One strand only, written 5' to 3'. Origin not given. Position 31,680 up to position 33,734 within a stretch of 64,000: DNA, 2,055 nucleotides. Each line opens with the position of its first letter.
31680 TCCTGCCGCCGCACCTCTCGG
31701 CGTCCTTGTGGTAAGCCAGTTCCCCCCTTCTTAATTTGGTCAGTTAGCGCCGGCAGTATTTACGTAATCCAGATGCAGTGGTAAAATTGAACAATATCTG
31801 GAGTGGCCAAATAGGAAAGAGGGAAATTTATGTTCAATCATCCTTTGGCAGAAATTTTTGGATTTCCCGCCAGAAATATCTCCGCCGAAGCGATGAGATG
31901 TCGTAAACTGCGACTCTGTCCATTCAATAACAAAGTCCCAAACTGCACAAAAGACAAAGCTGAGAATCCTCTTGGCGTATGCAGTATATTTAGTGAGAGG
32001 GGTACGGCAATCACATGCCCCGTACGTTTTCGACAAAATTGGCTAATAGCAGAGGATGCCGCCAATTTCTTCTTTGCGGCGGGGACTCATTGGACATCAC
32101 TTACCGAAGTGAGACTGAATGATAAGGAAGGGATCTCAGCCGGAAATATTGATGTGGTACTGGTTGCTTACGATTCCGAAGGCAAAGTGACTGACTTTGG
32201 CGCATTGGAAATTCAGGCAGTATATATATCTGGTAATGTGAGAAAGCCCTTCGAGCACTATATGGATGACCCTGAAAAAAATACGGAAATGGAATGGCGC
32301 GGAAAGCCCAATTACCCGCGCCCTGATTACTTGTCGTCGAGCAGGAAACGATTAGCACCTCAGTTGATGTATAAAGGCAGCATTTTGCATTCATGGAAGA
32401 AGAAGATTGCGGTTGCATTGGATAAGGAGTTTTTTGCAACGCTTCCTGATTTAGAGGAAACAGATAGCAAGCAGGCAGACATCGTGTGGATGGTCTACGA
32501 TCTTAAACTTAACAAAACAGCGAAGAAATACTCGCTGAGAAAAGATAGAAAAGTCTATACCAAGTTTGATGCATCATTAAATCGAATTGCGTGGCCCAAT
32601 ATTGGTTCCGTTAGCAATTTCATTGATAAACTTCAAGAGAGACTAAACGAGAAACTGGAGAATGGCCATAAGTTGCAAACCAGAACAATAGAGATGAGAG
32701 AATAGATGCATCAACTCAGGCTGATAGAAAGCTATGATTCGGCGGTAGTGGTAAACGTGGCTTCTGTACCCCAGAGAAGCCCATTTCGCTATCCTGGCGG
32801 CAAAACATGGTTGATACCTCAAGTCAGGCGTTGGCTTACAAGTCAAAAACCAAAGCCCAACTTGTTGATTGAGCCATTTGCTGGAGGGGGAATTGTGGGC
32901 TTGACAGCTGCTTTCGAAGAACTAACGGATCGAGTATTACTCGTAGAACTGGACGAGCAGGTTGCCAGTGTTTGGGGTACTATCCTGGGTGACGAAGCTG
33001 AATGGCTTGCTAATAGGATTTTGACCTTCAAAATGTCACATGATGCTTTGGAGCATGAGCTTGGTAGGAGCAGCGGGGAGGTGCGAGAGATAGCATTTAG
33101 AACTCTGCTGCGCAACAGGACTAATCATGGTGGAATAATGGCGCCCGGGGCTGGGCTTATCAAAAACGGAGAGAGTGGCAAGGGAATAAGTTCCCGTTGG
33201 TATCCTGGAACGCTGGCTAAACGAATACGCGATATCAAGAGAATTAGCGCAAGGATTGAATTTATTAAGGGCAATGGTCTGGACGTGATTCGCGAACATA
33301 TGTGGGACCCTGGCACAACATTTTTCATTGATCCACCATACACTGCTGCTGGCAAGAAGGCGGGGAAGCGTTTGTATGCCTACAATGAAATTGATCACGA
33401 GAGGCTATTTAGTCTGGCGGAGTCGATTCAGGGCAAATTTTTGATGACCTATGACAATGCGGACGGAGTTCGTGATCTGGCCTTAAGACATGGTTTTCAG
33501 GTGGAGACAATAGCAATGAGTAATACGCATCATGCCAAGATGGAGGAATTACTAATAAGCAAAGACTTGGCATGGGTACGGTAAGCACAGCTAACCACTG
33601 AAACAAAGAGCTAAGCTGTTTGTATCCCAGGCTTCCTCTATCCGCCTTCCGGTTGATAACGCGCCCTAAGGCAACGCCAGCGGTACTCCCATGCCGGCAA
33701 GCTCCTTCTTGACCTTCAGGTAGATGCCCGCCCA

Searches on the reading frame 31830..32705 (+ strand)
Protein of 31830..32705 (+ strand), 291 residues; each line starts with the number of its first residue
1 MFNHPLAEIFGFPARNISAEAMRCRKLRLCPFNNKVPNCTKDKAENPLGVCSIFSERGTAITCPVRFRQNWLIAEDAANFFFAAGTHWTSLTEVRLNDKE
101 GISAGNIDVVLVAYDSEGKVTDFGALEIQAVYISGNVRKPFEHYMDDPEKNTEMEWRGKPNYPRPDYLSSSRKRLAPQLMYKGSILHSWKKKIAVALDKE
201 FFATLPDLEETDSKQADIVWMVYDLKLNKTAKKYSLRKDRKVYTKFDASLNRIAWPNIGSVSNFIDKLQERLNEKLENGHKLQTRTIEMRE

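Call 3: search_protein_families(library=pfam, proteins=[window:31830-32705:+], max_evalue=0.01)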
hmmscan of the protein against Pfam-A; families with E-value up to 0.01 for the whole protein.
window:31830-32705:+ (291 aa): 1 family
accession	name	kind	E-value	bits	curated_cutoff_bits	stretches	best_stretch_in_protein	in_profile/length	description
PF12183.14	NotI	-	1.3e-65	221.5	22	1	22-236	8-238/238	Restriction endonuclease NotI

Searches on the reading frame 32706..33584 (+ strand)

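Call 3: search_protein_families(library=pfam, proteins=[window:32706-33584:+], max_evalue=0.01)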
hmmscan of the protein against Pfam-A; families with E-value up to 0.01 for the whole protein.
window:32706-33584:+ (292 aa): 1 family
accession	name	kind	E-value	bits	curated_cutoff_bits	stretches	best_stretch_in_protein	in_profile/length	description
PF02086.21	MethyltransfD12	-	1.7e-11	44.8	22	1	29-261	1-241/253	D12 class N6 adenine-specific DNA methyltransferase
